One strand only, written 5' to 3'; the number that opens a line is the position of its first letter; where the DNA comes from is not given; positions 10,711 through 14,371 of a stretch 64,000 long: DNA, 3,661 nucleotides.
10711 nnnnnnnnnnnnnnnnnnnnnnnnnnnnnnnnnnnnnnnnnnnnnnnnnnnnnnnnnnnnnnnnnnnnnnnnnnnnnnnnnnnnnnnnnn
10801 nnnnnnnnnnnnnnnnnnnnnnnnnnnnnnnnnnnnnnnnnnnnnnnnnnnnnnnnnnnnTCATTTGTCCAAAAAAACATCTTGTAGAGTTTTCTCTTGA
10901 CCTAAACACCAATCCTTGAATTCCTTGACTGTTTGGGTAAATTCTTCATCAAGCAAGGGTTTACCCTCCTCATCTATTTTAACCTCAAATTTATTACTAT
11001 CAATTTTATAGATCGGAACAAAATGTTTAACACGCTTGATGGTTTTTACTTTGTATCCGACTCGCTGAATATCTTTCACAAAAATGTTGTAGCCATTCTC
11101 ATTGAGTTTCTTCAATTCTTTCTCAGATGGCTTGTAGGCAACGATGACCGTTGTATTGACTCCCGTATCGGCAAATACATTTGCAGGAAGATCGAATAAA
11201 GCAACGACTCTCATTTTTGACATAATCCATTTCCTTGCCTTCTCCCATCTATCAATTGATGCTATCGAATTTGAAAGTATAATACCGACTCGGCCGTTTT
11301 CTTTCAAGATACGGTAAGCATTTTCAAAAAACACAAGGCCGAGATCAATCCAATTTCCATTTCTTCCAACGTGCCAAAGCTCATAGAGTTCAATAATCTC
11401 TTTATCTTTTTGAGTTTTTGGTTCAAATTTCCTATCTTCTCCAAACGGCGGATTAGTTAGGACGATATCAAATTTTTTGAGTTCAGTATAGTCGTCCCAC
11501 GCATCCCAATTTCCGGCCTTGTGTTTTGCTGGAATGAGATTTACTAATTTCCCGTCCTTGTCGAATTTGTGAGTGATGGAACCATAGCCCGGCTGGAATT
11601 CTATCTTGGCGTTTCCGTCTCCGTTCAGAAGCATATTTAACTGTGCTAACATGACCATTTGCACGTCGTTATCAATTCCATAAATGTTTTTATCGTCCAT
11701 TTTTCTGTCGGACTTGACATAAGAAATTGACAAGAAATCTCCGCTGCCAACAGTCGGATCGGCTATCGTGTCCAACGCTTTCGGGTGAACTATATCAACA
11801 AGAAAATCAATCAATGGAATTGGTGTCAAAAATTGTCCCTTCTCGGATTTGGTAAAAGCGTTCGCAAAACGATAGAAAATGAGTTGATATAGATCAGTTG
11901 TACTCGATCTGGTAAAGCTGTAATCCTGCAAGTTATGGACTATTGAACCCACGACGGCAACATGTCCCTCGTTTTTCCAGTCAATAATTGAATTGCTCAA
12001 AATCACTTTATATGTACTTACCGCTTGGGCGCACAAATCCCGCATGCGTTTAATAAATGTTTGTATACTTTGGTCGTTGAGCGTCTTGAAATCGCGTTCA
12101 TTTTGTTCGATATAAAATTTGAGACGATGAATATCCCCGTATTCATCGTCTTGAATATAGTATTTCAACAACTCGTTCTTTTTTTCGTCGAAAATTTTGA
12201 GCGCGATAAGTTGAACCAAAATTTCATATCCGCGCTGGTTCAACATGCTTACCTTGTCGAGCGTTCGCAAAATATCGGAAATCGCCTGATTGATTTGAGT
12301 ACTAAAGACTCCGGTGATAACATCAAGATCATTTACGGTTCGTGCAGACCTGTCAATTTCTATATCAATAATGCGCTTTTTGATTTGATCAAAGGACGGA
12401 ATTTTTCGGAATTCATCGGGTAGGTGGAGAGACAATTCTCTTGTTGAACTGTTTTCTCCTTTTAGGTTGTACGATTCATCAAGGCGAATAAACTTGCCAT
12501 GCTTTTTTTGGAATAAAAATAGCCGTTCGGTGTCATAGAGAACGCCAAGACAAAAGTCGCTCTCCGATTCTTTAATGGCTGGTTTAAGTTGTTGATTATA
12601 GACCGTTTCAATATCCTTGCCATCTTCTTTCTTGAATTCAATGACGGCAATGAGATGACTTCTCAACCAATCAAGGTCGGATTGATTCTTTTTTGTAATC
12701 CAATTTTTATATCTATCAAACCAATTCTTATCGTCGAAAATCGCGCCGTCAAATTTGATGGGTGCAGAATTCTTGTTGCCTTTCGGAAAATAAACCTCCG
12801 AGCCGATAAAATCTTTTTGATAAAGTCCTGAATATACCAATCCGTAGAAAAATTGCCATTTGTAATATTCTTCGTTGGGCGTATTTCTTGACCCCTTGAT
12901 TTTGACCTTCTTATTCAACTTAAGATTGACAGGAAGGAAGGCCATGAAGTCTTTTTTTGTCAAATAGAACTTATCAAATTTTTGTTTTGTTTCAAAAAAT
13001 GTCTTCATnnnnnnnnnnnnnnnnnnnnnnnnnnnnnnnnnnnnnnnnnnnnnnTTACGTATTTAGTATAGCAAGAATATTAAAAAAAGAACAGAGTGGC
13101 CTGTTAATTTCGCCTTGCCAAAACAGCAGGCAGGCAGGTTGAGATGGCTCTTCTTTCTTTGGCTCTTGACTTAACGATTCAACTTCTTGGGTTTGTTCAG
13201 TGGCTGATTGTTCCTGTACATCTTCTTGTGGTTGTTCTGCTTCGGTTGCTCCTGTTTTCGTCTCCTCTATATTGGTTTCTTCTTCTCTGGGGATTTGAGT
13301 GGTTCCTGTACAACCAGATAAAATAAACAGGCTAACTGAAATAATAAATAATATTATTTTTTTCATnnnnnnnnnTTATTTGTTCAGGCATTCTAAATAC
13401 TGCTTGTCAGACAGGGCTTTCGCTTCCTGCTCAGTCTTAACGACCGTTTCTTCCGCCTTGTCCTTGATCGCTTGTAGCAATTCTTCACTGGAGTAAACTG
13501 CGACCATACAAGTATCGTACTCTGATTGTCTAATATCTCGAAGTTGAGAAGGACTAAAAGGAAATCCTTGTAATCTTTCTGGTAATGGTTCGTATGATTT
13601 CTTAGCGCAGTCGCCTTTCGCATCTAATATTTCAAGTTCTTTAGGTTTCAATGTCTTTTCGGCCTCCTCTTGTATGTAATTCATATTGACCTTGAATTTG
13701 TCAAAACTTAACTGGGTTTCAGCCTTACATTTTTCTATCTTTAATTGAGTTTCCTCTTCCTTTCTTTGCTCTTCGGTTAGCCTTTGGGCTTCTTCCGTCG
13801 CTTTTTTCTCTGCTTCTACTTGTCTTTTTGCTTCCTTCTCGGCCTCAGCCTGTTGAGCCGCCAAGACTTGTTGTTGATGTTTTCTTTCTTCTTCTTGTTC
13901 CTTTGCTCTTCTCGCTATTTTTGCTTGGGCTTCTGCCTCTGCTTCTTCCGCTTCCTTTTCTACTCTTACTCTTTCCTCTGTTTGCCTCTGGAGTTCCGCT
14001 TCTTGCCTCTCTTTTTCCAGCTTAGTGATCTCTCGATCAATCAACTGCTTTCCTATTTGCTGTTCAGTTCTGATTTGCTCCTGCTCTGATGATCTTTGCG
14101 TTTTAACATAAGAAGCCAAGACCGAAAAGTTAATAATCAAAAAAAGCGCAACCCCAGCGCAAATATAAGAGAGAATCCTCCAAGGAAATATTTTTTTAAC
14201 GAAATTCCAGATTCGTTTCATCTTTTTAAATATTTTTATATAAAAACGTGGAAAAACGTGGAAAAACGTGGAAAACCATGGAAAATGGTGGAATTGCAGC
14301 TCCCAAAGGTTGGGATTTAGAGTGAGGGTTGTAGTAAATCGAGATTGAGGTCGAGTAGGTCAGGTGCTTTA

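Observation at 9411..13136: Type IIB restriction-modification cassette precisely bracketed by 38-bp terminal inverted repeats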

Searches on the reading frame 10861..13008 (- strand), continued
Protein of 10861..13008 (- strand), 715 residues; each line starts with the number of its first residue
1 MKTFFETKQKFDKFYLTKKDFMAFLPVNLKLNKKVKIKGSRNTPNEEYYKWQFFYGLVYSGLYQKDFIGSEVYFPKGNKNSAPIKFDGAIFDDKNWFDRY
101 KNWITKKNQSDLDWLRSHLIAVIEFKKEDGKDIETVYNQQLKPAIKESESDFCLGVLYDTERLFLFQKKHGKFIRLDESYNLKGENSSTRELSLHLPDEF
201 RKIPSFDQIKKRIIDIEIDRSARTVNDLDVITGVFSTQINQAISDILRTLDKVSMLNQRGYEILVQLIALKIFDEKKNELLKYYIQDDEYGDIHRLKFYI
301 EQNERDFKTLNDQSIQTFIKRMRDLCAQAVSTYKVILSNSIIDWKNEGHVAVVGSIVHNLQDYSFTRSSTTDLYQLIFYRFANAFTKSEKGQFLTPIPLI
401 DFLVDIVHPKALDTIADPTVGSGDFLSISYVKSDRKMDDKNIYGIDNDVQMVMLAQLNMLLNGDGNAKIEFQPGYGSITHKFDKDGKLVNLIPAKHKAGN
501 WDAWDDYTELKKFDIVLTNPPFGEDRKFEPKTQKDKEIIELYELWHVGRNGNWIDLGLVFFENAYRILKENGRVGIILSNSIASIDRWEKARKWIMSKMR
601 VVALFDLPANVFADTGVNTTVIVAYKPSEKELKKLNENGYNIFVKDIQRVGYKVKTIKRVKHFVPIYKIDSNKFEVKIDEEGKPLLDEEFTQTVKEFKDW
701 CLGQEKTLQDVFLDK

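Call 89: predict_structure(alignment_id=A3)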
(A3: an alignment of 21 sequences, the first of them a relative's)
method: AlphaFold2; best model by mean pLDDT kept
length: 715 residues; sequences in the alignment: 21
mean_pLDDT: 62.7   pTM: 0.43
mean pLDDT of the five models: 62.7, 60.4, 55.3, 50.3, 49.4
residues with pLDDT >= 90: 19; 70-90: 285; 50-70: 173; < 50: 238
segments of 3 or more residues with pLDDT < 50: 127-131, 147-163, 167-217, 230-237, 283-285, 368-372, 385-451, 461-468, 470-475, 580-583, 607-618, 640-651, 653-663, 689-715
pLDDT, mean of each block of 10 residues (from residue 1): 77 87 85 85 82 84 78 70 72 83 85 75 56 55 51 40 47 43 37 38 42 45 62 49 80 77 80 73 52 76 83 90 87 65 87 89 63 53 45 36 45 31 30 32 41 52 48 55 68 82 68 60 69 85 86 80 76 63 60 78 53 42 74 67 41 39 57 71 62 41 40 36
secondary structure, 60 per line:
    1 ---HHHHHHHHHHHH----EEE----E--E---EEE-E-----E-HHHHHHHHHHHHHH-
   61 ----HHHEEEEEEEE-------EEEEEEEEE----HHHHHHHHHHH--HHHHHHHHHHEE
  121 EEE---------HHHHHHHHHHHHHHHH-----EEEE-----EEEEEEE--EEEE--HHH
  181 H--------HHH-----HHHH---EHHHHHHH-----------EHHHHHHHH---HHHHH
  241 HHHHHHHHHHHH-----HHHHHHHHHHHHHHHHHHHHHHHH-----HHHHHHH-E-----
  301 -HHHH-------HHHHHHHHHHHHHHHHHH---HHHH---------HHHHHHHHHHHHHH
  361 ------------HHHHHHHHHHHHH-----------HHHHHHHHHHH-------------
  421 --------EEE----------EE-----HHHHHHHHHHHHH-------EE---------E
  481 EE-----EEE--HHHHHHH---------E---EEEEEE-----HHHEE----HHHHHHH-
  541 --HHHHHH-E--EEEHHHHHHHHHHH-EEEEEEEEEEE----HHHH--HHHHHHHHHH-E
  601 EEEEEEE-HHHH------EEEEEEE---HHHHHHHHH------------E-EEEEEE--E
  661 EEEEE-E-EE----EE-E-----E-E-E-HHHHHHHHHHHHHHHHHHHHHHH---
elements in order (helices of 4 or more, strands of 3 or more residues): H4-15 E20-22 E34-36 H46-59 E68-75 E83-91 H96-106 H109-118 E119-123 H133-148 E154-157 E163-169 E172-175 H178-181 H198-201 H206-212 H225-232 H236-252 H258-281 H287-293 H302-305 H313-330 H334-337 H347-360 H373-385 H397-407 E429-431 H449-461 E480-482 E488-490 H493-499 E513-518 H533-539 H543-548 E553-555 H556-566 E568-578 H583-586 H589-598 E600-607 H609-612 E619-625 H629-637 E652-657 E660-665 H690-712

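Call 91: fold_search(model_id=the predicted structure, library=pdb)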
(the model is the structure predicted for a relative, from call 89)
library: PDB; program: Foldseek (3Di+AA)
matches with E <= 10: 1113; with E <= 0.001: 65
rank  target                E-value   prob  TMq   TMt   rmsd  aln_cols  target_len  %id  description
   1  8w0p_A                1.0e-13  1.00  0.31  0.25  17.5       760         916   19  BsaXI -- Type IIB R-M system (released 2024-10-30)
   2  8w2p_A                1.8e-11  1.00  0.40  0.32  24.3       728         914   19  BsaXI-DNA complex I (released 2024-10-30)
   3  8w2q_B                7.0e-11  1.00  0.38  0.30  24.2       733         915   18  BsaXI-DNA complex II (released 2024-10-30)
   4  2okc_A                4.0e-08  1.00  0.29  0.45   8.5       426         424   17  Crystal structure of Type I restriction enzyme StySJI M protein (NP_813429.1) from Bacteroides thetaiotaomicron VPI-54 (released 2007-01-30)
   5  5ybb_A                5.7e-08  1.00  0.27  0.37   9.4       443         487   16  Structural basis underlying complex assembly andconformational transition of the type I R-M system (released 2017-11-29)
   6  2okc_B                1.1e-07  1.00  0.31  0.47   7.9       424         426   18  Crystal structure of Type I restriction enzyme StySJI M protein (NP_813429.1) from Bacteroides thetaiotaomicron VPI-54 (released 2007-01-30)
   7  7lo5_B                2.6e-07  1.00  0.24  0.18  17.8       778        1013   11  cryoEM structure DrdV-DNA complex (released 2021-03-17)
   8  7vs4_A                4.4e-07  1.00  0.30  0.40  17.1       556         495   14  Crystal structure of PacII_M1M2S-DNA(m6A)-SAH complex (released 2022-11-30)
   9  7vru_A                9.0e-07  1.00  0.28  0.37  17.4       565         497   13  Crystal structure of PacII_M1M2S-DNA-SAH complex (released 2022-11-30)
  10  7lvv_B                2.5e-06  1.00  0.22  0.16  18.5       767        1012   12  cryoEM structure DrdV-DNA complex (released 2021-03-17)
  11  7lo5_A                2.6e-06  1.00  0.24  0.18  18.2       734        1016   11  cryoEM structure DrdV-DNA complex (released 2021-03-17)
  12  7eew_A                2.9e-06  1.00  0.28  0.31  11.1       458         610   13  Crystal structure of the intact MTase from Vibrio vulnificus YJ016 in complex with the DNA-mimicking Ocr protein and t (released 2022-03-23)
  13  2y7c_B                4.9e-06  1.00  0.26  0.32  10.4       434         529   17  Atomic model of the Ocr-bound methylase complex from the Type I restriction-modification enzyme EcoKI (M2S1). Based on (released 2011-02-09)
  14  7lo5_D                6.0e-06  1.00  0.24  0.18  18.2       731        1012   11  cryoEM structure DrdV-DNA complex (released 2021-03-17)
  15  3s1s                  7.0e-06  1.00  0.33  0.28  13.9       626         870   13  Characterization and crystal structure of the type IIG restriction endonuclease BpuSI (released 2011-07-13)
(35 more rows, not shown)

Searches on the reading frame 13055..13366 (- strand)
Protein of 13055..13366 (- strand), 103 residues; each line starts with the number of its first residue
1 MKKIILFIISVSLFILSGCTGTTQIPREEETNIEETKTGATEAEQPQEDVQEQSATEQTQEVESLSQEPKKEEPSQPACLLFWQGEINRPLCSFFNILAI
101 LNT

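Call 7: search_protein_families(library=pfam, proteins=[window:13055-13366:-], max_evalue=0.01)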
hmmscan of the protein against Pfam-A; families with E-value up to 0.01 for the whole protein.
window:13055-13366:- (103 aa): 1 family
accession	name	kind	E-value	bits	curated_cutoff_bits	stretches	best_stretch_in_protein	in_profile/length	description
PF24381.1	DUF7537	-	0.0042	17.1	31.7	1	7-60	4-56/258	Family of unknown function (DUF7537)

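Call 8: search_protein_families(library=ncbifam, proteins=[window:13055-13366:-], max_evalue=0.01)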
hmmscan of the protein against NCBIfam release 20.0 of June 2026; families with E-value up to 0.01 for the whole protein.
window:13055-13366:- (103 aa): 10 families
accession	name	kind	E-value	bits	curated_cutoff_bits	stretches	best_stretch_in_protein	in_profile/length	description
NF041193.1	lipo_SP0191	subfamily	0.00058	19.9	75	1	1-76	1-66/190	SP0191 family lipoprotein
NF053819.1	EF0750_LPXTG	subfamily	0.0012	19.3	47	1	1-70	1-70/105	EF2685/EF0750 family sortase-dependent surface protein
NF042930.1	EF0163_fam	equivalog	0.0014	18.1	65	1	6-72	2-64/165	EF0163 family protein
NF040598.1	Ala_zip_lipo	subfamily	0.0016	18.9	43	1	2-61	1-58/90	Lpp/OprI family alanine-zipper lipoprotein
NF058647.1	lipo_LytA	equivalog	0.0027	17.9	110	1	1-44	1-41/107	acidic lipoprotein LytA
TIGR02898.1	spore_YhcN_YlaJ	subfamily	0.0045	17.3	99.75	1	5-64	1-65/158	YhcN/YlaJ family sporulation lipoprotein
NF045774.1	cytochro_C551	exception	0.0075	16.2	118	0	1-54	1-50/110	cytochrome c551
NF006360.0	PRK08581.1-2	equivalog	0.0076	14.7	605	1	2-76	4-78/709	amidase domain-containing protein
NF038340.1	SAR2788_fam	subfamily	0.0079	16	50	1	2-68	2-70/177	SAR2788 family putative toxin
NF041428.1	TrsH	subfamily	0.0098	16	150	0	1-52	1-51/149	TrsH/TraH family protein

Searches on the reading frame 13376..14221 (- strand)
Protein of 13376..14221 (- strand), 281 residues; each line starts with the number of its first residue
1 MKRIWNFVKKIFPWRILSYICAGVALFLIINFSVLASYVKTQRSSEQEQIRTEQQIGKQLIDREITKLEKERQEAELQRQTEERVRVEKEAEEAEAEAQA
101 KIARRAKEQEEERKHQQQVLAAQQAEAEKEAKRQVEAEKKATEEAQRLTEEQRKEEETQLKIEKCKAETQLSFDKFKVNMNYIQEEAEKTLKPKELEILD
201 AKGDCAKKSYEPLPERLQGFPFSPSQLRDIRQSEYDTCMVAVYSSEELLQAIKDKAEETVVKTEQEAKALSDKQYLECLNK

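Call 7: search_protein_families(library=pfam, proteins=[window:13376-14221:-], max_evalue=0.01)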
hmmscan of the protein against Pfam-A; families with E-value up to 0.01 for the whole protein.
window:13376-14221:- (281 aa): 0 families

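Call 8: search_protein_families(library=ncbifam, proteins=[window:13376-14221:-], max_evalue=0.01)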
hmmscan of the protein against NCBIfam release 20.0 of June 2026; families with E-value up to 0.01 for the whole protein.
window:13376-14221:- (281 aa): 1 family
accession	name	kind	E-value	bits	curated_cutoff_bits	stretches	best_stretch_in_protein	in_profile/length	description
NF047351.1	lipase_YSIRK_Sa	exception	0.008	14.5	650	1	40-181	37-176/704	YSIRK-targeted triacylglycerol lipase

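Call 21: find_encoding_contigs(protein=window:13376-14221:-, flank=10000, max_places=10)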
Protein window:13376-14221:- (281 aa): 3 contigs read that carry it; 3 places shown.
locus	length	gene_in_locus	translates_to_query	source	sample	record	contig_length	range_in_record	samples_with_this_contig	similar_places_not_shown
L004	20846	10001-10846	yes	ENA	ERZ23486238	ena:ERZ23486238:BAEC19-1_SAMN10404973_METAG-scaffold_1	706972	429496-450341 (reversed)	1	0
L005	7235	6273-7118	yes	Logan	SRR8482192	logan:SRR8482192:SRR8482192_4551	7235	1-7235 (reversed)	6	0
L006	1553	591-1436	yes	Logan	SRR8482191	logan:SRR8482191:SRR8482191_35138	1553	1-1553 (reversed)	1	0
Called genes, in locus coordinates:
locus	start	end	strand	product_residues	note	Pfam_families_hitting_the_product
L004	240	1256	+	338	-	PF05496:RuvB_N, PF00004:AAA, PF07728:AAA_5 (weak), PF17864:AAA_lid_4, PF05491:WHD_RuvB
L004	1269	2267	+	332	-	PF01380:SIS (weak), PF10432:bact-PGI_C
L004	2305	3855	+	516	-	PF00932:LTD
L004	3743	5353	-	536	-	PF00239:Resolvase, PF07508:Recombinase, PF13408:Zn_ribbon_recom (weak)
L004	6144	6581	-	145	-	-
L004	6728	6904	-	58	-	-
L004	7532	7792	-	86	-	PF04026:SpoVG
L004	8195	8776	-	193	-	-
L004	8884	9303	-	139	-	-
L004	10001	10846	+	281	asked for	-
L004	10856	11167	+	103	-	-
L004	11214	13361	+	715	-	PF02384:N6_Mtase, PF07669:Eco57I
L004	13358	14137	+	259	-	PF01420:Methylase_S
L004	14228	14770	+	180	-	-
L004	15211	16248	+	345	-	PF01939:NucS_C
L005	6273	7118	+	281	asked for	-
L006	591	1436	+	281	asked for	-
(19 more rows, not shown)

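Call 34: find_homologous_proteins(query=window:13376-14221:-, max_evalue=0.00001)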
Query window:13376-14221:- (281 aa): 6 proteins with E <= 0.00001 among 6754 candidates.
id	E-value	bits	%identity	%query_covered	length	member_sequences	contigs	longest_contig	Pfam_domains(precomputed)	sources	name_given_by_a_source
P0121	8.4e-165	564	100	100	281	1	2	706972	-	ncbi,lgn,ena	-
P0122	9.7e-44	168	52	80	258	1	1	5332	-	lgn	-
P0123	1.1e-42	165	58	68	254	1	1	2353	-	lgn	-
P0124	2.4e-38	150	54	64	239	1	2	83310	-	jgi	-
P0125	5.7e-13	67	41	49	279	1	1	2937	-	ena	-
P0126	1.2e-11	63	41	49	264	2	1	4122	-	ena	-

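Call 35: find_encoding_contigs(protein=P0124, flank=10000, max_places=3)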
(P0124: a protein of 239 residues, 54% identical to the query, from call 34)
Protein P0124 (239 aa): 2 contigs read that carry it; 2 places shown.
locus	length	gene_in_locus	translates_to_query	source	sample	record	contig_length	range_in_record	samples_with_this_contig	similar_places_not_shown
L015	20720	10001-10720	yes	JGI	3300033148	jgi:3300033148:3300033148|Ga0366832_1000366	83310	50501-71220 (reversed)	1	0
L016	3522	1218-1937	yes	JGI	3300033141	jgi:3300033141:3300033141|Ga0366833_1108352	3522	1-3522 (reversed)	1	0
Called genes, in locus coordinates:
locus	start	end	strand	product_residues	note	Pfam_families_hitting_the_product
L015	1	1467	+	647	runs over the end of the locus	PF12229:PG_binding_4, PF04294:VanW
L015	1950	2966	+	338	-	PF05496:RuvB_N, PF00004:AAA, PF07728:AAA_5, PF17864:AAA_lid_4, PF05491:WHD_RuvB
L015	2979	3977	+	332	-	PF01380:SIS (weak), PF10432:bact-PGI_C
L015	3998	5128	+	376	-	PF00932:LTD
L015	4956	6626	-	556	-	PF00239:Resolvase, PF07508:Recombinase, PF13408:Zn_ribbon_recom (weak)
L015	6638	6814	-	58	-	PF13384:HTH_23 (weak), PF12728:HTH_17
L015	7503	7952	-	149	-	-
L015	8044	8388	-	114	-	-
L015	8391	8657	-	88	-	PF18903:DUF5659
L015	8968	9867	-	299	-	-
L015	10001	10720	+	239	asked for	-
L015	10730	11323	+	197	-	-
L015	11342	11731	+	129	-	-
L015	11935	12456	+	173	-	-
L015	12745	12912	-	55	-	-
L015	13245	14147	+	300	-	PF00932:LTD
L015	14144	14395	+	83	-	PF15919:HicB_lk_antitox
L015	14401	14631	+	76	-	PF07927:HicA_toxin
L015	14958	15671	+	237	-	PF20772:TACO1_YebC_N, PF01709:Transcrip_reg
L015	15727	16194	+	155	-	PF02075:RuvC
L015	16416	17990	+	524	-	PF00801:PKD, PF18911:PKD_4, PF14402:7TM_transglut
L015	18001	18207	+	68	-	-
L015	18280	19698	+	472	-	PF14397:ATPgrasp_ST, PF02655:ATP-grasp_3 (faint), PF08443:RimK (faint), PF05618:RimB-like (weak)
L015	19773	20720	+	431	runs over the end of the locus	PF08014:MATCAP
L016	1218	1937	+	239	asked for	-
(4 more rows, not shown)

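Call 36: find_encoding_contigs(protein=P0122, flank=10000, max_places=3)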
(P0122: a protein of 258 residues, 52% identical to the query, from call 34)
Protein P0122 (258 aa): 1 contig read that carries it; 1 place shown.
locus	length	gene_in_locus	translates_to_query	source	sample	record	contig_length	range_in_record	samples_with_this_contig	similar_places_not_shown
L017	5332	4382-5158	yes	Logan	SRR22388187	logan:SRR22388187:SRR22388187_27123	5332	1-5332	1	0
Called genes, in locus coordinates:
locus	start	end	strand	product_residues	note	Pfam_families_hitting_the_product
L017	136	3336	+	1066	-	-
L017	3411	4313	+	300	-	PF00565:SNase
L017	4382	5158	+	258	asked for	-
